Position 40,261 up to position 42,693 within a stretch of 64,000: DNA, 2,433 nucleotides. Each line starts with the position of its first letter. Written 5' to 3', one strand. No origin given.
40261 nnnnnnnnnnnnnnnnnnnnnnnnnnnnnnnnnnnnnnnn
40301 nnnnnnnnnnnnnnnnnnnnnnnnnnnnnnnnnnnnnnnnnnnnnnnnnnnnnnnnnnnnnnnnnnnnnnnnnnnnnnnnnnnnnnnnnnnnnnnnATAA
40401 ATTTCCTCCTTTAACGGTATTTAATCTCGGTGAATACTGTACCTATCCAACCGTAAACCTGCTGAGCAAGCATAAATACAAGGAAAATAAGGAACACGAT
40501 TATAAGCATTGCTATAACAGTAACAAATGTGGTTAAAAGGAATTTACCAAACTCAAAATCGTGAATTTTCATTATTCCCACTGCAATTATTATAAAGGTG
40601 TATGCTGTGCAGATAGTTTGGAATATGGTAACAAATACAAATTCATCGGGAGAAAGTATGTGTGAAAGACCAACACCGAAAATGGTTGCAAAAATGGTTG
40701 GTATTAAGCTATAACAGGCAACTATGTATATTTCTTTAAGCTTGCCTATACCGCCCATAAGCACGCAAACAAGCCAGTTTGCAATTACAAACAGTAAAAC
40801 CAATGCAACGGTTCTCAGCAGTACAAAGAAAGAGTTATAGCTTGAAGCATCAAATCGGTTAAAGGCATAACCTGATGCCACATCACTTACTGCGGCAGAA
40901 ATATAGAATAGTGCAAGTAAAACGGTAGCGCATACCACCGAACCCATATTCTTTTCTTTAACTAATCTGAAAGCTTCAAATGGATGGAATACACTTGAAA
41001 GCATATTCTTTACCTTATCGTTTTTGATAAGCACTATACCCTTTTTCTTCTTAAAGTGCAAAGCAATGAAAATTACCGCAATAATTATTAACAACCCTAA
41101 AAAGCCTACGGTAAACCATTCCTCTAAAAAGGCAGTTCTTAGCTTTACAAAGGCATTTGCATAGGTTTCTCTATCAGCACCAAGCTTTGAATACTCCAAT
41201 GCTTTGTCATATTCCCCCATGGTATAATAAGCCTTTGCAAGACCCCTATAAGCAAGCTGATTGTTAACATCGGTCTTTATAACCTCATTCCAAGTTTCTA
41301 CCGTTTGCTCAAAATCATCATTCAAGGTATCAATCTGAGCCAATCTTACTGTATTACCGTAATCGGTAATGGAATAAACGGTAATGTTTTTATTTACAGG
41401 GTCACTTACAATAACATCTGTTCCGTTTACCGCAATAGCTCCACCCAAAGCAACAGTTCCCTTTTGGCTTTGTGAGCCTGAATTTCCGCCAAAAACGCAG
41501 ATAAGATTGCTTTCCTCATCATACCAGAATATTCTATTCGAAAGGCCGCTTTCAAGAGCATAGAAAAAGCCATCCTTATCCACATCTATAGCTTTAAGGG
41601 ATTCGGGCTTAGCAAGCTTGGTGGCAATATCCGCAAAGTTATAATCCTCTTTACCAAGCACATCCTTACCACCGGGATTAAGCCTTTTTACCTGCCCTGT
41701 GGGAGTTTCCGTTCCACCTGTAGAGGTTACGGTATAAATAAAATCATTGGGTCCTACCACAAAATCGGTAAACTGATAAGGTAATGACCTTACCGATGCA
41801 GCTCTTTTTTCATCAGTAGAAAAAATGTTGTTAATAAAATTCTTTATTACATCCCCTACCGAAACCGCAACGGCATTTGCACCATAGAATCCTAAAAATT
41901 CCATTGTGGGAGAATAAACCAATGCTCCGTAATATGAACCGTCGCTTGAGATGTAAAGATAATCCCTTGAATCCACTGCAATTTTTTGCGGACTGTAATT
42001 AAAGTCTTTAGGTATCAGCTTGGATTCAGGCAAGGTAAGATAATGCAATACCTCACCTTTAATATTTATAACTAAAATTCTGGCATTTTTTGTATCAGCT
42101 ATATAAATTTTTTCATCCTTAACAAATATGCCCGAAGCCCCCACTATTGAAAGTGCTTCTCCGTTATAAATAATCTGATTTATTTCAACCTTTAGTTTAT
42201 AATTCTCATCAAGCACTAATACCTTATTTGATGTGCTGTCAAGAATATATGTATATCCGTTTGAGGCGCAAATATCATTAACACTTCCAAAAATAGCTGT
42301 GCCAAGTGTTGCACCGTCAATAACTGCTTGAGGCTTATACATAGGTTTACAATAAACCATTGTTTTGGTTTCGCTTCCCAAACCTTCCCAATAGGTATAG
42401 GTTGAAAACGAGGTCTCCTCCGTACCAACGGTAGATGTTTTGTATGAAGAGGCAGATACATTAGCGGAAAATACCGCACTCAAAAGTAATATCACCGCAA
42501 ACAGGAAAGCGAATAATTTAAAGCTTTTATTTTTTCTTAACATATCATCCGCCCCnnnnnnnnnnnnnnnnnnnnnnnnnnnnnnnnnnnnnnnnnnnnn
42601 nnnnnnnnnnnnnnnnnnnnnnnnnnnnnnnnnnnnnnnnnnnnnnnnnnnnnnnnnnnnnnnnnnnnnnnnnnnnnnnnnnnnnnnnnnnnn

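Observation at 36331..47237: Seven-gene translationally coupled cassette: giant SBP, two complete permease pairs, a propeller-Yip1 membrane protein and a 752-aa lipoprotein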

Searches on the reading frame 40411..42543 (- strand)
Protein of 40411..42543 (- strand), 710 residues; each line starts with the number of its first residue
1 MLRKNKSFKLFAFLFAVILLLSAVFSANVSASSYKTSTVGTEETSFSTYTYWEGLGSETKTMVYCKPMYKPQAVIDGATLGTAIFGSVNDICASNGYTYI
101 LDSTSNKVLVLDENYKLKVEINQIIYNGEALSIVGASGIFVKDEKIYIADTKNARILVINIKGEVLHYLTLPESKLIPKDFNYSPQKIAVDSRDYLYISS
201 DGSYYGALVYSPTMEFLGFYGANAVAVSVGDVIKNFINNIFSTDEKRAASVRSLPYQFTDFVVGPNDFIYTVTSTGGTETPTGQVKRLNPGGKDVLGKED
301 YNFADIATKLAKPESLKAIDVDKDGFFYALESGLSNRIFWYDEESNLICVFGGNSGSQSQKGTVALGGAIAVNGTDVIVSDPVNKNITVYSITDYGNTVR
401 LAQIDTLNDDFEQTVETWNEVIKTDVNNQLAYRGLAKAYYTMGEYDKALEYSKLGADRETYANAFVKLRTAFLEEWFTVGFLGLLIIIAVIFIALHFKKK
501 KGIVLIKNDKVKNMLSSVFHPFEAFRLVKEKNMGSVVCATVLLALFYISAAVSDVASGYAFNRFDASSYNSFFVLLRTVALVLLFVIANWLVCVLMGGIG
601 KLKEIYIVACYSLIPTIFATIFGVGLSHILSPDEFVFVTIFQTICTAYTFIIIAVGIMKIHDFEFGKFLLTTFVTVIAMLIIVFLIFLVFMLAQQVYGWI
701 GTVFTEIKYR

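Call 5: search_protein_families(library=pfam, proteins=[window:40411-42543:-], max_evalue=0.01)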
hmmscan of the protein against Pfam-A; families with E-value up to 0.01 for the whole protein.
window:40411-42543:- (710 aa): 4 families
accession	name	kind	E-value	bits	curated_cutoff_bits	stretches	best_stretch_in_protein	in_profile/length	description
PF04893.22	Yip1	-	7e-13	49.2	28.6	1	517-685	3-172/173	Yip1 domain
PF00515.34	TPR_1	-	0.0048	17.1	27.8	0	431-451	3-23/34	Tetratricopeptide repeat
PF13414.12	TPR_11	-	0.0062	16.6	26.8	0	410-443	9-42/42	TPR repeat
PF13424.12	TPR_12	-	0.0092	16.6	30.1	0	411-451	26-67/77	Tetratricopeptide repeat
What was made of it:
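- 40411..42543 (-): Membrane protein with a signal peptide, an extracellular six-bladed NHL beta-propeller (about 49-392), TPR-like helices (394-454), one TM helix, and a five-helix Yip1 domain (about 517-710). Pfam Yip1 at 49.2 bits (call 5).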

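Call 7: search_protein_families(library=ncbifam, proteins=[window:40411-42543:-], max_evalue=0.001)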
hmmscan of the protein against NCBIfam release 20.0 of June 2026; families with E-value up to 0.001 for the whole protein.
window:40411-42543:- (710 aa): 2 families
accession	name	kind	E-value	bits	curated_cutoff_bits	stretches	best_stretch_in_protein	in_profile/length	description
NF035926.1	scyF_NHL_VPEP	equivalog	4.4e-07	29.4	350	1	77-226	144-289/376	scytonemin biosynthesis PEP-CTERM protein ScyF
NF047780.1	LIC12708_fam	subfamily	4.5e-07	29.1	150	1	138-207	61-144/391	LIC_12708 family protein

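Call 18: find_homologous_proteins(query=window:40411-42543:-)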
Query window:40411-42543:- (710 aa): 666 proteins with E <= 0.001 among 8000 candidates; the best 120 are listed.
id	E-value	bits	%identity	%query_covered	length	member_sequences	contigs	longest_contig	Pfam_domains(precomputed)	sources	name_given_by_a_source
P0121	0.0e+0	1564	100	100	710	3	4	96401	PF04893.23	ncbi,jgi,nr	ncbi:MAG: hypothetical protein E7562_00845 [Ruminococcaceae bacterium]|nr:hypothetical protein [Osci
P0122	0.0e+0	1314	83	100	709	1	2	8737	PF04893.23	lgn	-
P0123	0.0e+0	1299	81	100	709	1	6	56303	PF04893.23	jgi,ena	-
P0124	0.0e+0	1296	82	100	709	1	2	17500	PF04893.23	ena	-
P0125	0.0e+0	1295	82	100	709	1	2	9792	PF04893.23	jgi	-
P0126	0.0e+0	1294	82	100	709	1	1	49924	PF04893.23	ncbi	-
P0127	0.0e+0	1292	81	100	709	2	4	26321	PF04893.23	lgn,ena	-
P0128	0.0e+0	1291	81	100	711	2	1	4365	PF04893.23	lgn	-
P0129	0.0e+0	1285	80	100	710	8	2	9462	PF04893.23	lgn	-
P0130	0.0e+0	1282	80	100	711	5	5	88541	PF04893.23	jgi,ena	-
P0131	0.0e+0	1282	80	100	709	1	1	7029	PF04893.23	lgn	-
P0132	0.0e+0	1281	80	100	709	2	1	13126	PF04893.23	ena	-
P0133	0.0e+0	1279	80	100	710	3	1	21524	PF04893.23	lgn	-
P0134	0.0e+0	1279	80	100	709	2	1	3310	PF04893.23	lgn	-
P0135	0.0e+0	1274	80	100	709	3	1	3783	PF04893.23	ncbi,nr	ncbi:MAG: YIP1 family protein [Clostridia bacterium]|nr:YIP1 family protein [Clostridia bacterium]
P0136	0.0e+0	1264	80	100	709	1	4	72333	PF04893.23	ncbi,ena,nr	ncbi:MAG: YIP1 family protein [Clostridia bacterium]|nr:YIP1 family protein [Clostridia bacterium]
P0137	0.0e+0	1263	79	100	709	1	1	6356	PF04893.23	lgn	-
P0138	0.0e+0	1262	79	100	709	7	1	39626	PF04893.23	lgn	-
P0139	0.0e+0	1253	78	100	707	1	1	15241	PF04893.23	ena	-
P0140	0.0e+0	1251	79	100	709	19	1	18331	PF04893.23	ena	-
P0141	0.0e+0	1245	78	100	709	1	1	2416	PF04893.23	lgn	-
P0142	0.0e+0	1242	78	100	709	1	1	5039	PF04893.23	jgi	-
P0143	0.0e+0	1242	78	100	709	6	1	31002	PF04893.23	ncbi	-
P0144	0.0e+0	1237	78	100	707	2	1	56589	PF04893.23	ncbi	-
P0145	0.0e+0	1236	77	100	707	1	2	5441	PF04893.23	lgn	-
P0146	0.0e+0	1236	78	100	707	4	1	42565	PF04893.23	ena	-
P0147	0.0e+0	1235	78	100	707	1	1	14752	PF04893.23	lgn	-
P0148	0.0e+0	1230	77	100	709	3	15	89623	PF04893.23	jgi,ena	-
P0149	0.0e+0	1205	76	100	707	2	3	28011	PF04893.23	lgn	-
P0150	0.0e+0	1189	75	98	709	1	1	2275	PF04893.23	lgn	-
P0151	0.0e+0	1112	69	100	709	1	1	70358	PF04893.23,PF01436.28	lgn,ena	-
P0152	0.0e+0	1089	69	100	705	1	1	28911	PF04893.23,PF01436.28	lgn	-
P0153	0.0e+0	1061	84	78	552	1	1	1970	PF04893.23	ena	-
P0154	0.0e+0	1021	65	100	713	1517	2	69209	PF04893.23,PF01436.28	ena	-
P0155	0.0e+0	1015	65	100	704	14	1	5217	PF04893.23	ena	-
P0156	6.5e-295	999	64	99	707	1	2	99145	PF04893.23,PF01436.28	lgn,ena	-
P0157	4.0e-291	986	64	97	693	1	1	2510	PF04893.23,PF01436.28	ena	-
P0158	1.2e-289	981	63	98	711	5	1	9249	PF04893.23,PF01436.28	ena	-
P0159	5.4e-286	969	63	99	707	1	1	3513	PF04893.23,PF01436.28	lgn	-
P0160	1.5e-284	964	62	100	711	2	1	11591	PF04893.23,PF01436.28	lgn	-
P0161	9.2e-284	962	62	98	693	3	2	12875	PF04893.23,PF01436.28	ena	-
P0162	3.5e-279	947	61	100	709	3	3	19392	PF04893.23,PF01436.28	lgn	-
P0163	2.4e-274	931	60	97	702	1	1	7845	PF14559.13,PF04893.23,PF13432.13,PF01436.28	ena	-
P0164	3.7e-273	927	59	98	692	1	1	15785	PF14559.13,PF04893.23,PF00515.35,PF13432.13,PF01436.28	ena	-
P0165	5.7e-271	920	83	70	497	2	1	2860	PF04893.23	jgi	jgi:hypothetical protein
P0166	2.2e-261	888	59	97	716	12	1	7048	PF04893.23,PF01436.28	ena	-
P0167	1.6e-254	865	56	100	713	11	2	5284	PF04893.23,PF01436.28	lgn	-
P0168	1.1e-253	862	56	99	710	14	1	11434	PF04893.23,PF01436.28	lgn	-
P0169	3.6e-252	857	55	99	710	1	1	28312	PF04893.23,PF01436.28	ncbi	-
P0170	9.0e-251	853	55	99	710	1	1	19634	PF04893.23,PF01436.28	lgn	-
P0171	7.9e-248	843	54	98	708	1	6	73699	PF04893.23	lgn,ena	-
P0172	1.8e-247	842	54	96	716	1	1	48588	PF04893.23,PF01436.28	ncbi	-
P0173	2.0e-247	842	53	99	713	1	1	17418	PF04893.23,PF01436.28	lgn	-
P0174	2.1e-247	842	55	98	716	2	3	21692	PF04893.23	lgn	-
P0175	3.6e-247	841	55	96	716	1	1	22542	PF04893.23,PF01436.28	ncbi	-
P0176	1.5e-246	839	55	99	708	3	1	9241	PF04893.23,PF01436.28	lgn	-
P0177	2.2e-246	838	54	99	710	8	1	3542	PF04893.23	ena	-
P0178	5.3e-246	837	54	100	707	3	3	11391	PF04893.23,PF01436.28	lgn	-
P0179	1.5e-244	832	55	96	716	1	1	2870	PF04893.23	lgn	-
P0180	3.6e-243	828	55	95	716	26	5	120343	PF04893.23,PF01436.28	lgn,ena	-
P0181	3.7e-243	828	55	99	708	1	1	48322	PF04893.23,PF17170.11,PF01436.28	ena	-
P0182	6.9e-243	827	55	96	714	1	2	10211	PF04893.23,PF01436.28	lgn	-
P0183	1.5e-242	826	54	100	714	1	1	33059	PF04893.23,PF01436.28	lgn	-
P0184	2.6e-242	825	55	99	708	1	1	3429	PF04893.23,PF01436.28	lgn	-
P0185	5.2e-242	824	54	98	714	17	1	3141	PF04893.23,PF01436.28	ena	-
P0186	4.2e-241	821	54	99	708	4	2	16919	PF04893.23,PF17170.11,PF01436.28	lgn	-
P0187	5.1e-241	821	54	98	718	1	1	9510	PF04893.23,PF01436.28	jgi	-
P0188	5.4e-241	820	53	98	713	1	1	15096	PF04893.23,PF01436.28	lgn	-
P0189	9.5e-241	820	54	98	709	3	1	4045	PF04893.23,PF01436.28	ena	-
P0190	8.2e-240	817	54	98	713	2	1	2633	PF04893.23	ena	-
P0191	1.8e-239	815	54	100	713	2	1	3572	PF04893.23,PF01436.28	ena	-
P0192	5.8e-239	814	51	100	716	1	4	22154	PF04893.23,PF01436.28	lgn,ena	-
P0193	4.1e-238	811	53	99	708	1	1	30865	PF04893.23,PF01436.28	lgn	-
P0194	1.3e-235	803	53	98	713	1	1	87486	PF04893.23,PF01436.28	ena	-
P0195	2.0e-235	802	53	99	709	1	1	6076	PF04893.23,PF01436.28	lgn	-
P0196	8.7e-235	800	53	99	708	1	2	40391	PF04893.23,PF01436.28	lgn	-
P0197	1.1e-234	800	53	98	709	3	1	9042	PF04893.23,PF01436.28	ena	-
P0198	6.7e-234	797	54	96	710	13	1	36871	PF04893.23,PF01436.28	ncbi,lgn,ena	-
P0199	2.1e-233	795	54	99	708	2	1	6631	PF04893.23,PF01436.28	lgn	-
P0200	2.4e-233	795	53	98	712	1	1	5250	PF04893.23,PF01436.28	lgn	-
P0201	2.5e-232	792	52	98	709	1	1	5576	PF04893.23,PF01436.28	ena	-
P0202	4.7e-231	788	51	100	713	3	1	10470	PF04893.23,PF01436.28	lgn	-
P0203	1.6e-229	783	51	100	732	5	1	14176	PF04893.23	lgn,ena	-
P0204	2.4e-228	779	52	98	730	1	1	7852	PF04893.23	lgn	-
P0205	4.8e-228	778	52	99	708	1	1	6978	PF04893.23,PF01436.28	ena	-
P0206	6.5e-228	777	51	100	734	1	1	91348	PF04893.23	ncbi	-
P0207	9.6e-228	777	51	96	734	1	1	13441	PF04893.23,PF01436.28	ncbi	-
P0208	5.8e-227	774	52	98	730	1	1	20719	PF04893.23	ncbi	-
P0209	1.1e-226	773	51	100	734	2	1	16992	PF04893.23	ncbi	-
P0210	7.0e-226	771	52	98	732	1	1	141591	PF04893.23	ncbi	-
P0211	1.4e-225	770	50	96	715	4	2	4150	PF04893.23,PF01436.28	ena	-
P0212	1.5e-225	769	51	97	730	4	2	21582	PF04893.23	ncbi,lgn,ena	-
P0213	8.9e-225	767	51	96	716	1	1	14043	PF04893.23,PF01436.28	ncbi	-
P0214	1.3e-224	766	53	97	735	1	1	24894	PF04893.23,PF01436.28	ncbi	-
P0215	1.3e-224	766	52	96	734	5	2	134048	PF04893.23,PF01436.28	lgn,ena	-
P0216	1.4e-224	766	52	97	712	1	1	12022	PF04893.23,PF01436.28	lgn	-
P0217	1.3e-222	760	50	99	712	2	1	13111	PF04893.23,PF01436.28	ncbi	-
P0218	2.7e-219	749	51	100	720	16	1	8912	PF04893.23,PF01436.28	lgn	-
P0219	4.8e-219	748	51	99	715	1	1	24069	PF14559.13,PF04893.23,PF01436.28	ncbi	-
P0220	8.2e-219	747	50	100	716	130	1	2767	PF04893.23,PF01436.28,PF06739.18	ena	-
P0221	8.9e-219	747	52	99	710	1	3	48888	PF04893.23,PF01436.28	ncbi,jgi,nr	ncbi:MAG: hypothetical protein E7562_04360 [Ruminococcaceae bacterium]|nr:hypothetical protein [Osci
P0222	1.8e-218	746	50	97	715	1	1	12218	PF04893.23,PF01436.28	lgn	-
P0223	5.7e-218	744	51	99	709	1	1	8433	PF04893.23,PF01436.28,PF08450.19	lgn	-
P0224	5.7e-218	744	49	99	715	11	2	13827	PF04893.23,PF01436.28,PF06739.18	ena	-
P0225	2.5e-217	742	52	96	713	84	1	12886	PF04893.23,PF01436.28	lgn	-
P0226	5.6e-217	741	51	98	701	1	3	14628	PF04893.23,PF01436.28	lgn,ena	-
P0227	8.1e-217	741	50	100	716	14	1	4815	PF04893.23,PF01436.28,PF06739.18,PF08450.19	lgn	-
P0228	1.8e-216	739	51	96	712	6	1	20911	PF04893.23,PF01436.28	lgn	-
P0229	2.1e-216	739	50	99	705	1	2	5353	PF04893.23,PF01436.28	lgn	-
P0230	2.3e-216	739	51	98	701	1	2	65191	PF04893.23,PF01436.28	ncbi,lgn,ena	-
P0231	3.5e-216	738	51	98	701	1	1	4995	PF04893.23,PF01436.28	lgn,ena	-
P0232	4.2e-216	738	50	99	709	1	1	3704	PF04893.23,PF01436.28,PF08450.19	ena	-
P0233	6.1e-216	738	51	98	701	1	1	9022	PF04893.23,PF01436.28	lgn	-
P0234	6.5e-216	738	51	99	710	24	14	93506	PF04893.23,PF01436.28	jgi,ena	-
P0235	6.7e-216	738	51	98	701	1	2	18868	PF04893.23,PF01436.28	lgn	-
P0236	7.0e-216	737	51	99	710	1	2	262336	PF04893.23,PF01436.28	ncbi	-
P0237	7.2e-216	737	51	98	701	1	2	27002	PF04893.23,PF01436.28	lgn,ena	-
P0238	9.9e-216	737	51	98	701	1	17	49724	PF04893.23,PF01436.28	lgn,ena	-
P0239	1.1e-215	737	51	98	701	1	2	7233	PF04893.23,PF01436.28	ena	-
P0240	1.2e-215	737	52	96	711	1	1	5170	PF04893.23,PF01436.28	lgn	-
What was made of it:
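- On NHL-repeat beta-propeller: Pfam NHL is recorded for most homologues (call 18).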

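Call 55: predict_structure(alignment_id=A3)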
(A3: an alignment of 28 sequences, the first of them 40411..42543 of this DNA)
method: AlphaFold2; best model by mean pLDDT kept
length: 710 residues; sequences in the alignment: 28
mean_pLDDT: 78.0   pTM: 0.62
mean pLDDT of the five models: 78.0, 76.6, 76.3, 73.8, 72.5
residues with pLDDT >= 90: 181; 70-90: 369; 50-70: 88; < 50: 72
segments of 3 or more residues with pLDDT < 50: 1-5, 24-45, 223-235, 237-239, 241-251, 307-312, 558-568
pLDDT, mean of each block of 10 residues (from residue 1): 54 70 42 35 49 58 79 89 89 94 94 94 92 94 94 94 93 80 91 91 84 85 43 47 37 72 91 69 79 76 57 73 92 82 86 65 82 94 91 93 90 89 83 90 88 81 78 72 76 75 69 85 86 86 87 60 47 76 87 75 89 90 74 69 86 85 74 79 79 80 80
secondary structure, 60 per line:
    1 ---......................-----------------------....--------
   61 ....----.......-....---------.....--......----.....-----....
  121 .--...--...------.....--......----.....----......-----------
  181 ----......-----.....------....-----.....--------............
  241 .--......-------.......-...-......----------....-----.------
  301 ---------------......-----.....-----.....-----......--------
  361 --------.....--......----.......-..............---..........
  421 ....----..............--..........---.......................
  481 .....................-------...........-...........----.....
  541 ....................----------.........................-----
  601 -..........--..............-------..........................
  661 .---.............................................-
elements in order (helices of 4 or more, strands of 3 or more residues): H4-25 E49-52 E61-64 E69-75 H77-80 E90-94 E97-102 E107-111 E117-121 E124-126 E129-131 E138-142 E145-150 E155-159 E164-169 E185-190 E196-200 E207-210 E216-220 H229-241 H244-249 E257-263 E269-274 E285-288 E316-321 E327-331 E337-341 E347-352 E369-373 E376-381 E386-392 H394-407 H411-424 H429-442 H445-454 H458-501 H509-519 H521-531 H536-560 H571-595 H602-611 H614-627 H635-661 H665-709
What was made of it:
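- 40411..42543 (-): AF2 model with pLDDT 78 (call 55).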

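Call 57: fold_search(model_id=the predicted structure, library=pdb)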
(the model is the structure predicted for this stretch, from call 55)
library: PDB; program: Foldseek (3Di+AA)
matches with E <= 10: 1050; with E <= 0.001: 162
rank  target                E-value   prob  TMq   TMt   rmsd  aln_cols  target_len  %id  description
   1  6fq3_A                2.0e-12  1.00  0.34  0.58   9.0       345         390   18  Crystal structure of Danio rerio Lin41 filamin-NHL domains in complex with lin-29A 5'UTR 13mer RNA (released 2018-05-09)
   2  7qrx_A                6.6e-12  1.00  0.32  0.75   5.5       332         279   16  Crystal structure of NHL domain of TRIM71 (released 2022-05-04)
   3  6xg7                  8.6e-12  1.00  0.33  0.76   4.8       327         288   16  1.3 A Resolution Structure of the of the NHL Repeat Region of D. melanogaster Thin (released 2020-12-16)
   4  6fpt_B                1.7e-11  1.00  0.32  0.55   5.6       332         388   16  Crystal structure of Danio rerio Lin41 filamin-NHL domains (released 2018-05-09)
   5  8j72_A                2.0e-11  1.00  0.30  0.73   5.2       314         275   15  Crystal structure of mammalian Trim71 in complex with lncRNA Trincr1 (released 2024-03-06)
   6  8j72_B                2.1e-11  1.00  0.32  0.75   4.6       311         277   16  Crystal structure of mammalian Trim71 in complex with lncRNA Trincr1 (released 2024-03-06)
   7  7qrv_D                2.5e-11  1.00  0.30  0.70   5.8       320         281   18  Crystal structure of NHL domain of TRIM2 (full C-terminal) (released 2022-05-04)
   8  9jur                  2.6e-11  1.00  0.31  0.74   5.7       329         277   15  Crystal Structure of NHL domain of human E3 ubiquitin-protein ligase TRIM71 (released 2025-04-30)
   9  6d69                  3.0e-11  1.00  0.33  0.76   4.7       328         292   17  Crystal Structure of the NHL Repeat Region of D. melanogaster Thin (released 2019-04-24)
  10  7qrv_B                5.6e-11  1.00  0.30  0.71   6.2       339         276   17  Crystal structure of NHL domain of TRIM2 (full C-terminal) (released 2022-05-04)
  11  6fpt_A                8.4e-11  1.00  0.32  0.55   5.6       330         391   16  Crystal structure of Danio rerio Lin41 filamin-NHL domains (released 2018-05-09)
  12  7qrw                  9.3e-11  1.00  0.30  0.72   5.3       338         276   16  Crystal structure of NHL domain of TRIM3 (released 2022-05-04)
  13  7qrv_A                1.3e-10  1.00  0.29  0.70   6.0       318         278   18  Crystal structure of NHL domain of TRIM2 (full C-terminal) (released 2022-05-04)
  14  7b96_A                2.4e-10  1.00  0.32  0.75   5.8       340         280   18  NHL domain of human TRIM2 (released 2022-01-12)
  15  6qdv_J                3.2e-10  1.00  0.29  0.58   6.9       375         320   12  Human post-catalytic P complex spliceosome (released 2019-02-20)
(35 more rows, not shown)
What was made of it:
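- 40411..42543 (-): Foldseek hits NHL domains of TRIM71, Thin and TRIM2 with target-normalised TM-score (TMt) 0.70-0.76 (call 57).
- On NHL-repeat beta-propeller: Foldseek matches TRIM71, Thin and TRIM2 NHL domains with target-normalised TM-score (TMt) 0.70-0.76 and E of about 1e-11 (call 57).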

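Call 90: search_dna_similar(query=window:40411-42543:-, collection=plasmids, mode=protein, max_evalue=0.00001, max_rows=20)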
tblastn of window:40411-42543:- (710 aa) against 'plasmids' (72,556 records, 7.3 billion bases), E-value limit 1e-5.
Records with a match: 2; places in all: 2; records where one place covers at least 80% of the query: 2.
Best place of each record, by identity: <60% 2.
By first word of the organism name: Butyrivibrio 1; Paenibacillus 1.
By predicted mobility (MOB-suite, as given by PLSDB): non-mobilizable 2.
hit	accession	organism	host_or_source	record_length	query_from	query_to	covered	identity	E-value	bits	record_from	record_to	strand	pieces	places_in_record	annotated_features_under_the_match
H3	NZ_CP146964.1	Butyrivibrio fibrisolvens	Bovinae,Bovine rumen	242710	99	710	82%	28.7%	8e-51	228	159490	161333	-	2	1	NHL repeat-containing protein | YIP1 family protein | DUF5696 domain-containing protein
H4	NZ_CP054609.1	Paenibacillus cellulosilyticus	cell culture,soil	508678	99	710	86%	25.7%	1e-36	156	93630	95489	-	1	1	YIP1 family protein | DUF5696 domain-containing protein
